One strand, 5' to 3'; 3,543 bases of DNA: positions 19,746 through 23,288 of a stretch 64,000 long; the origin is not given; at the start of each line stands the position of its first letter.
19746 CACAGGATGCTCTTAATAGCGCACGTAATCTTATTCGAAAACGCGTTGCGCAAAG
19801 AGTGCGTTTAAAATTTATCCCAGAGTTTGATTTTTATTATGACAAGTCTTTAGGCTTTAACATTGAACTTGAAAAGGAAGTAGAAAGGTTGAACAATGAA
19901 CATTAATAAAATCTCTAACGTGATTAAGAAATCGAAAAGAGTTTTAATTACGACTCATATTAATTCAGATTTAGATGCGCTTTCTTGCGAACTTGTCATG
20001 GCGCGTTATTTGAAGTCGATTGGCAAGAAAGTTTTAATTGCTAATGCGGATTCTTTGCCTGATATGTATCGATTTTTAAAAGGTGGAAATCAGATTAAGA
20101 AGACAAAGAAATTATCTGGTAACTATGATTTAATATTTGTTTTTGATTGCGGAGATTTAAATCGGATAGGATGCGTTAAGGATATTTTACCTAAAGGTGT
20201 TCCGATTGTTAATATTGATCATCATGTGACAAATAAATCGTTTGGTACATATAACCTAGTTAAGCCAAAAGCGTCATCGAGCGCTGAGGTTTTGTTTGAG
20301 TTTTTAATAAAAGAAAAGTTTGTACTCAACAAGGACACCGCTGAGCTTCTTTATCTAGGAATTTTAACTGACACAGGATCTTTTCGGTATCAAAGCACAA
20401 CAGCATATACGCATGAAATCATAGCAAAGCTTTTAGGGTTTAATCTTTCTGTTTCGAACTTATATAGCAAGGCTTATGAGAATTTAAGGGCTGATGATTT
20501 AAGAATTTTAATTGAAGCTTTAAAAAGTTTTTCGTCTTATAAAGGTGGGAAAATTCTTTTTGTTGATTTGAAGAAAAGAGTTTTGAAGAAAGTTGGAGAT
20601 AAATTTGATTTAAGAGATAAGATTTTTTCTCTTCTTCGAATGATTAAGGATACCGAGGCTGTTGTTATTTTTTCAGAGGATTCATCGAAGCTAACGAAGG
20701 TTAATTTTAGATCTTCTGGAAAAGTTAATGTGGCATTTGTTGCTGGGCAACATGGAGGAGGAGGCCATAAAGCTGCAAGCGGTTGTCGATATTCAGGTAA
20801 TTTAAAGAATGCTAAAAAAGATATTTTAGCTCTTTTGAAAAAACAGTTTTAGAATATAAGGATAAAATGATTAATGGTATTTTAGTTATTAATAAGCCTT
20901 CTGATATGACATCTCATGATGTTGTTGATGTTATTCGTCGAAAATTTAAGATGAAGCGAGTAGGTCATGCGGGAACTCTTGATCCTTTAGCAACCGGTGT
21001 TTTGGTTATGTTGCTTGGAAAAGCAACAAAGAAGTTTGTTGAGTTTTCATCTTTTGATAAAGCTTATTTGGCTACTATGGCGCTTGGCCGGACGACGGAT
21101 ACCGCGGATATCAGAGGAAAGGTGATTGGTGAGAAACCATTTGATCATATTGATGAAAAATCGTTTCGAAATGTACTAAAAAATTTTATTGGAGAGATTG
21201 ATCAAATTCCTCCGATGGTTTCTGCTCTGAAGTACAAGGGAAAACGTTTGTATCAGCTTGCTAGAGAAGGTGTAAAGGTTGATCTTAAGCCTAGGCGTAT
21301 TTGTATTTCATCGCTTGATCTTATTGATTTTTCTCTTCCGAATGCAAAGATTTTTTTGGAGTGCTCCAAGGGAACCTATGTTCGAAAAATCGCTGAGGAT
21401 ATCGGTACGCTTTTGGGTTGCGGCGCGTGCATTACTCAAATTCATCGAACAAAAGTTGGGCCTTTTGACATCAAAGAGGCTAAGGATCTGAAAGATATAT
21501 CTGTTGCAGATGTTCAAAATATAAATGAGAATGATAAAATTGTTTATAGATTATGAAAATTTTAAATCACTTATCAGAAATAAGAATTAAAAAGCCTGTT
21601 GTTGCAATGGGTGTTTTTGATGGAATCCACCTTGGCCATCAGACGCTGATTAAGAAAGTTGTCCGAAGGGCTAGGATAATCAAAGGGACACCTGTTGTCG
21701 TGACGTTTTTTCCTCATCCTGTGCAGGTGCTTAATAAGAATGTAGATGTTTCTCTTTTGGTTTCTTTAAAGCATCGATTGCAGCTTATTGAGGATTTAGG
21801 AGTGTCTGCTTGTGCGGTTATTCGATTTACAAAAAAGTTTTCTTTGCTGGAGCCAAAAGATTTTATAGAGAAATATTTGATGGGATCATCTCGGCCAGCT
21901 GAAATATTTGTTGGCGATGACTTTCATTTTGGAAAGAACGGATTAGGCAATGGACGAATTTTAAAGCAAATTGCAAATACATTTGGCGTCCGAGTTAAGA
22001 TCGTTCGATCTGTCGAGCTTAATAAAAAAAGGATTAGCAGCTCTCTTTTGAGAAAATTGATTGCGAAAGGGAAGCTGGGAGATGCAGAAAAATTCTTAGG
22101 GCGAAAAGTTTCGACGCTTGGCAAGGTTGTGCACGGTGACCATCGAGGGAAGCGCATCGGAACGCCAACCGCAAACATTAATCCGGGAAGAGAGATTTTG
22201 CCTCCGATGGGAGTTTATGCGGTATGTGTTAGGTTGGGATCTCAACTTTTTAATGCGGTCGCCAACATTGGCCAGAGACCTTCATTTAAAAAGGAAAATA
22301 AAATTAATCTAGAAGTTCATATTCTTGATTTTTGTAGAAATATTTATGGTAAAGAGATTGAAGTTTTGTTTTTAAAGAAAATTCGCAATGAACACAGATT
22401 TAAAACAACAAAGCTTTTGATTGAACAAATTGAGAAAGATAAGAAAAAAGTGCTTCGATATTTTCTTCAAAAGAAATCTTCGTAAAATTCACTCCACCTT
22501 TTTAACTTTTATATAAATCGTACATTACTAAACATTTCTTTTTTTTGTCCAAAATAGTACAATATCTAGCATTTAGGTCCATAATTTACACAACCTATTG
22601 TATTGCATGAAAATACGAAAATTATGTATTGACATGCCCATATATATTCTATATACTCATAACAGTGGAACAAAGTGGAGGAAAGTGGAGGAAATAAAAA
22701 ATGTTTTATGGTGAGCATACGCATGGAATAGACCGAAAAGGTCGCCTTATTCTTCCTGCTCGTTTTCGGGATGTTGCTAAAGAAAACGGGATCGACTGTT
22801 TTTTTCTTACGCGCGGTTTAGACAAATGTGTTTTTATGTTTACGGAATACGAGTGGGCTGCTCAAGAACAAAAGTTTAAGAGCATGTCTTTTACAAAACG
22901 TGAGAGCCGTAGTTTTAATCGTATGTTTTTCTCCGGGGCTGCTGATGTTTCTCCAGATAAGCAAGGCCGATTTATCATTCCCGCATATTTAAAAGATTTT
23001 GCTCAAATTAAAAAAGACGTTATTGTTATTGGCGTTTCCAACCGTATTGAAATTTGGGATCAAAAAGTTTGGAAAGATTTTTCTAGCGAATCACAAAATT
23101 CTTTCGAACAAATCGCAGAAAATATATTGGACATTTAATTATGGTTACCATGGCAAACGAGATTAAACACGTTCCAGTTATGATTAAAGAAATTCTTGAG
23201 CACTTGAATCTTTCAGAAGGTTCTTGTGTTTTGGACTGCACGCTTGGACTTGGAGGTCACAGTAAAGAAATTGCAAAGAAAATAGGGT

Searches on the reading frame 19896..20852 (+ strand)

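Call 99: search_protein_families(library=pfam, proteins=[window:19896-20852:+], max_evalue=1e-8)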
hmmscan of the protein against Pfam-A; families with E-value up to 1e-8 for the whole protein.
window:19896-20852:+ (318 aa): 2 families
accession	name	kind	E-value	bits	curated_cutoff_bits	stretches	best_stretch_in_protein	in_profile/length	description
PF01368.27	DHH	-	4.4e-18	66.2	28.1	1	15-156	1-125/125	DHH family, N-terminal domain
PF02272.25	DHHA1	-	3.5e-09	37.5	25.9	0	243-316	21-98/102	DHHA1 domain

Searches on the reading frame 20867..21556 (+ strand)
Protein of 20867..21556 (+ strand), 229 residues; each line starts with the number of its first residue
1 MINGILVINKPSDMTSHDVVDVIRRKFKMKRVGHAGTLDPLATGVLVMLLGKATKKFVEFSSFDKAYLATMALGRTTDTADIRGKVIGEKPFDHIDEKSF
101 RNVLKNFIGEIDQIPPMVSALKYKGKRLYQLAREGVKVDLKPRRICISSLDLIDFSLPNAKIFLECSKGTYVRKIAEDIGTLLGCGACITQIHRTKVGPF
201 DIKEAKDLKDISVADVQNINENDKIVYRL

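Call 99: search_protein_families(library=pfam, proteins=[window:20867-21556:+], max_evalue=1e-8)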
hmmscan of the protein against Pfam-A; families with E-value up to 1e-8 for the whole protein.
window:20867-21556:+ (229 aa): 2 families
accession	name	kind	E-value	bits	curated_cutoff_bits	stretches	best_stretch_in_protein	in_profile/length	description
PF01509.24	TruB_N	-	4.2e-54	183.4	27.3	1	24-172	1-149/149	TruB family pseudouridylate synthase (N terminal domain)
PF16198.10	TruB_C_2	-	3.3e-10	40.4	29.3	1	173-214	1-42/66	tRNA pseudouridylate synthase B C-terminal domain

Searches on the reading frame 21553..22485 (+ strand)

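Call 99: search_protein_families(library=pfam, proteins=[window:21553-22485:+], max_evalue=1e-8)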
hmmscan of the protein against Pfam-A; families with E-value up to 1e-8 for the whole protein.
window:21553-22485:+ (310 aa): 2 families
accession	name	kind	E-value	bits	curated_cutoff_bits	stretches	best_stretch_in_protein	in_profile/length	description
PF06574.18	FAD_syn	-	5.1e-44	150.3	27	1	13-164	6-157/158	FAD synthetase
PF01687.23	Flavokinase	-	2.8e-39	134.6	19.6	1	182-304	1-124/124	Riboflavin kinase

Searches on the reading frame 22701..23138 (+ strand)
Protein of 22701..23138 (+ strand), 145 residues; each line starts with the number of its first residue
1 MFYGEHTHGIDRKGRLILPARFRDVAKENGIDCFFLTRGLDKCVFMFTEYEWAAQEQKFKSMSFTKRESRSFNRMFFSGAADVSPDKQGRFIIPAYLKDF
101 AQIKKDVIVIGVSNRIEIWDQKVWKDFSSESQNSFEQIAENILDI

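Call 99: search_protein_families(library=pfam, proteins=[window:22701-23138:+], max_evalue=1e-8)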
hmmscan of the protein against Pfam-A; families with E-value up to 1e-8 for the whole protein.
window:22701-23138:+ (145 aa): 1 family
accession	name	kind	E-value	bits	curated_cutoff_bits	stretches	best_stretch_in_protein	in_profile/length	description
PF02381.23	MraZ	-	3.1e-38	130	23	2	76-143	1-69/72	MraZ protein, putative antitoxin-like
